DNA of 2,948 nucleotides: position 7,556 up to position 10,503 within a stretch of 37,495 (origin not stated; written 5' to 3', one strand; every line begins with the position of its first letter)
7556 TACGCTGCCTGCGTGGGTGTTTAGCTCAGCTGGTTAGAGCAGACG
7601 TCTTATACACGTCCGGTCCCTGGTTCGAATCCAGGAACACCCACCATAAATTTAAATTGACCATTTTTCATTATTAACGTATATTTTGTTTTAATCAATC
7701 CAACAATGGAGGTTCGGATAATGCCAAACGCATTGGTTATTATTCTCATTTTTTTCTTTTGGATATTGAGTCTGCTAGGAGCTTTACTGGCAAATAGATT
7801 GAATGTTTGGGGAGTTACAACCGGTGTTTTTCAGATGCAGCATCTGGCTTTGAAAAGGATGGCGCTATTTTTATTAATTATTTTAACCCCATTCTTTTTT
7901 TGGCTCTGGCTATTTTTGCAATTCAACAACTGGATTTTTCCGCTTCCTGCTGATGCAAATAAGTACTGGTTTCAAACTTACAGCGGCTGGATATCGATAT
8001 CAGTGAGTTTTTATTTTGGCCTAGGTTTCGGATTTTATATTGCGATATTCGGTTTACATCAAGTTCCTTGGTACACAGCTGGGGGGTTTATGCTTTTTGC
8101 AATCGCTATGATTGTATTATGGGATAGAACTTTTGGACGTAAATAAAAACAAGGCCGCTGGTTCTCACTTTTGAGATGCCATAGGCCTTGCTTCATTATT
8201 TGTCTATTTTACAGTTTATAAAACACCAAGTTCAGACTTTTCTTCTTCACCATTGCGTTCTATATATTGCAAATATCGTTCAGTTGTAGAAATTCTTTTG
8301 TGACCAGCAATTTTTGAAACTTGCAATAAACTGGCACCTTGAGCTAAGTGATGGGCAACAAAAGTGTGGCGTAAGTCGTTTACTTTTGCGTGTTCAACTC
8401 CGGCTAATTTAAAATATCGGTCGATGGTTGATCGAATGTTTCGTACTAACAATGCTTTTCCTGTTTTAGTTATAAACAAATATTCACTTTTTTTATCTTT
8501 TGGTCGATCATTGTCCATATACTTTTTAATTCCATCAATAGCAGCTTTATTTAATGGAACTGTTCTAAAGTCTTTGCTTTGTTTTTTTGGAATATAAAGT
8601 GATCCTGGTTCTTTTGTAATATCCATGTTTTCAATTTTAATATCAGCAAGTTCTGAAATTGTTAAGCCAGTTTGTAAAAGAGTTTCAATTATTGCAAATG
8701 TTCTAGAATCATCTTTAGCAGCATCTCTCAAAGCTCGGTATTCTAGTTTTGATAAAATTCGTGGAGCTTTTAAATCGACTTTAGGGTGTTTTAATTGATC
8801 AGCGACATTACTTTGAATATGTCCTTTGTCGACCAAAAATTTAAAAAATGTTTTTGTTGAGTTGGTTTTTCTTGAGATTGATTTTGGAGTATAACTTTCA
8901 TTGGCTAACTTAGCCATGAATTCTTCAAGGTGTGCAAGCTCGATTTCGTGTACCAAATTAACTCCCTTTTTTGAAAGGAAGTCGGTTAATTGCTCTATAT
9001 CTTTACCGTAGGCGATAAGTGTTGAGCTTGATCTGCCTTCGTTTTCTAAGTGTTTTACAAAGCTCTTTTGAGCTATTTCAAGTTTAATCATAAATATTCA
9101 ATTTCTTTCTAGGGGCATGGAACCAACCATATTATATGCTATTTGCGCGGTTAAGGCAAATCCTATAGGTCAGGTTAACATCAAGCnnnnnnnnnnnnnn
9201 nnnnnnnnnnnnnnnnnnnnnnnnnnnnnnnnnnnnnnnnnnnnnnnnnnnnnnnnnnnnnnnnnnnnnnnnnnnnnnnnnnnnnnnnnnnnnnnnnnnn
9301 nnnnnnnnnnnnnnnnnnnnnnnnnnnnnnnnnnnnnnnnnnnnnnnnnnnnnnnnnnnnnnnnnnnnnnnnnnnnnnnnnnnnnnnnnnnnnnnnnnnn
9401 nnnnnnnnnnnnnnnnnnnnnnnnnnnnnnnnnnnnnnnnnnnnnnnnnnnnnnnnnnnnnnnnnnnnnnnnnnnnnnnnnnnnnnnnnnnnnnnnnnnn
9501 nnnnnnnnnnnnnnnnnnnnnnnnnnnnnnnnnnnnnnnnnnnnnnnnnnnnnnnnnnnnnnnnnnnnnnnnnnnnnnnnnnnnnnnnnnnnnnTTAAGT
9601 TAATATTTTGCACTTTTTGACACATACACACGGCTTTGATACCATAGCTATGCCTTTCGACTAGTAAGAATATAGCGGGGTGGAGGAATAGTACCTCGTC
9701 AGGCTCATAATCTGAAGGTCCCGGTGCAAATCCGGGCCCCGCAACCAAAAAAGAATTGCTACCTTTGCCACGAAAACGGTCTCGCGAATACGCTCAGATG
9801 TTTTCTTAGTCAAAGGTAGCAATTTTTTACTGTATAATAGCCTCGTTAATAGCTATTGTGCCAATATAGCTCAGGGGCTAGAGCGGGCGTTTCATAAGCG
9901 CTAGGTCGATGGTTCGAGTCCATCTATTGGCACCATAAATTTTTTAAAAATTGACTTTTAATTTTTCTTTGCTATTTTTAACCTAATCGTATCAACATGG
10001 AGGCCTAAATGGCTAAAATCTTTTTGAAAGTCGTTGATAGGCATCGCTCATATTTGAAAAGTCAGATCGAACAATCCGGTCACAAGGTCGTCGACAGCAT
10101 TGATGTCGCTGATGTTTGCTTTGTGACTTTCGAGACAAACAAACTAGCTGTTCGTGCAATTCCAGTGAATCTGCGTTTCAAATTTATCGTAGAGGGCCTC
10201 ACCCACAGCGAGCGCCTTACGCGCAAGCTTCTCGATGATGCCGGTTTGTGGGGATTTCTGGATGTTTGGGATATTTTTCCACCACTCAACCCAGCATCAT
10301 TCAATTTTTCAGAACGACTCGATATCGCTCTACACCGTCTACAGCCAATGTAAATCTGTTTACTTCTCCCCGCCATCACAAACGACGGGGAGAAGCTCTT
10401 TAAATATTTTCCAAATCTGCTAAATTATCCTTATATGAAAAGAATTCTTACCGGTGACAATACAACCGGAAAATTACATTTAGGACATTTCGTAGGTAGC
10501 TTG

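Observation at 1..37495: Two translation-initiation regimes in one window: SD-less (apparently leaderless) AT-rich core genes versus SD-led, GC-elevated plus-strand ORFan cassettes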

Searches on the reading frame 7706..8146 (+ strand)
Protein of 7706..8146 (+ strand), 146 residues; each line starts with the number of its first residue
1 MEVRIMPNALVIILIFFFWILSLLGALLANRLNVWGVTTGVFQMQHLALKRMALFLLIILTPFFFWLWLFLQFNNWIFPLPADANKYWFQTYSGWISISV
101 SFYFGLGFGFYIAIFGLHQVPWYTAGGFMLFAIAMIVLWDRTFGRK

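Call 6: search_protein_families(library=pfam, proteins=[window:7706-8146:+], max_evalue=0.1)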
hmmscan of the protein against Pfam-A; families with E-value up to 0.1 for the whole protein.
window:7706-8146:+ (146 aa): 0 families

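Call 51: search_protein_families(library=phrogs, proteins=[window:7721-8146:+], max_evalue=0.1)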
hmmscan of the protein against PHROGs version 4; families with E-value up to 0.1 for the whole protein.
window:7721-8146:+ (141 aa): 0 families

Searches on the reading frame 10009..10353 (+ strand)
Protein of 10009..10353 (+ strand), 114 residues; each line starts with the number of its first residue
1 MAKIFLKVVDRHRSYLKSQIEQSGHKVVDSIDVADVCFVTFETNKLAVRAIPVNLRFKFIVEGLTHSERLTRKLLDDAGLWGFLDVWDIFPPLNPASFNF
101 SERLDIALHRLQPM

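Call 6: search_protein_families(library=pfam, proteins=[window:10009-10353:+], max_evalue=0.1)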
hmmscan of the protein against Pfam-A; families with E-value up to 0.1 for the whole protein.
window:10009-10353:+ (114 aa): 1 family
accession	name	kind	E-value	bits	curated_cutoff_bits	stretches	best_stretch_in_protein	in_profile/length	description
PF20774.2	InhA-like_VEG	-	0.087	13.5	27.6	0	5-51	60-103/158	Immune inhibitor A-like metallopeptidase, VEG domain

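Call 34: find_related_loci(query=window:10009-10353:+, collection=viral_contigs, flank=5000)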
Query window:10009-10353:+ (114 aa) in viral_contigs; peptide patterns used: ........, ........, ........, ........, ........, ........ (x = any residue, [..] = any of these).
14 stretches matched a pattern, but none encodes a relative of the query by tblastn (E <= 1e-3).

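Call 46: find_encoding_contigs(protein=window:10009-10353:+, flank=3000, max_places=6)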
Protein window:10009-10353:+ (114 aa): 4 contigs read that carry it; 2 places shown.
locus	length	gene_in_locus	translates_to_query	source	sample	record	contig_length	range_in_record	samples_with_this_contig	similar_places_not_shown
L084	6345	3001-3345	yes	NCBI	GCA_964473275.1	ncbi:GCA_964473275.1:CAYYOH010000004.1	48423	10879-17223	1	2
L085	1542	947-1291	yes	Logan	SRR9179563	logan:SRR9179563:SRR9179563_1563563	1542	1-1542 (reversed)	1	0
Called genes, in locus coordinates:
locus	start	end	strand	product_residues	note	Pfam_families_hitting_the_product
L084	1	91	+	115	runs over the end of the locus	PF02482:Ribosomal_S30AE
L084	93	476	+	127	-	-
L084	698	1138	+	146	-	-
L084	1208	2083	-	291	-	PF02899:Phage_int_SAM_1, PF13495:Phage_int_SAM_4, PF00589:Phage_integrase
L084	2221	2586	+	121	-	PF04977:DivIC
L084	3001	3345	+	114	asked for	-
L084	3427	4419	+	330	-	PF00579:tRNA-synt_1b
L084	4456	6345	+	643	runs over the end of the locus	PF06480:FtsH_ext (weak), PF00004:AAA, PF07728:AAA_5 (weak), PF17862:AAA_lid_3, PF01434:Peptidase_M41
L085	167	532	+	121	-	PF04977:DivIC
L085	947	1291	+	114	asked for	-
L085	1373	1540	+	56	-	?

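Call 50: search_protein_families(library=padloc, proteins=[window:10009-10353:+], max_evalue=0.1)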
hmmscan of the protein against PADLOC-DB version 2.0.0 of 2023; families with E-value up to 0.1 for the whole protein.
window:10009-10353:+ (114 aa): 0 families

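Call 51: search_protein_families(library=phrogs, proteins=[window:10009-10353:+], max_evalue=0.1)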
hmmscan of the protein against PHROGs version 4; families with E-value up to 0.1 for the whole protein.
window:10009-10353:+ (114 aa): 0 families

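Call 53: find_homologous_proteins(query=window:10009-10353:+, max_evalue=0.01)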
Query window:10009-10353:+ (114 aa): 1 proteins with E <= 0.01 among 110 candidates.
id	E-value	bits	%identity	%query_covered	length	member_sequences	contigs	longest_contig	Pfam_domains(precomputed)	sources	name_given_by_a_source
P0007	9.5e-70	250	100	100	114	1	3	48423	-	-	-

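Call 72: predict_structure(protein=window:10009-10353:+)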
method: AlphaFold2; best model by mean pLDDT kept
length: 114 residues; sequences in the alignment: 1
mean_pLDDT: 49.3   pTM: 0.43
mean pLDDT of the five models: 49.3, 36.1, 34.3, 34.1, 32.4
residues with pLDDT >= 90: 0; 70-90: 19; 50-70: 26; < 50: 69
segments of 3 or more residues with pLDDT < 50: 46-114
pLDDT, mean of each block of 10 residues (from residue 1): 59 71 76 69 53 39 35 44 33 35 34 31
secondary structure, 60 per line:
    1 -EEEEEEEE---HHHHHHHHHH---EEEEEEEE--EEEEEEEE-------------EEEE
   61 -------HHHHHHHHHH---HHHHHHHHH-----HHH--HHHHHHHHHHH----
elements in order: E2-9 H13-22 E26-33 E36-43 E57-60 H68-77 H81-89 H100-110
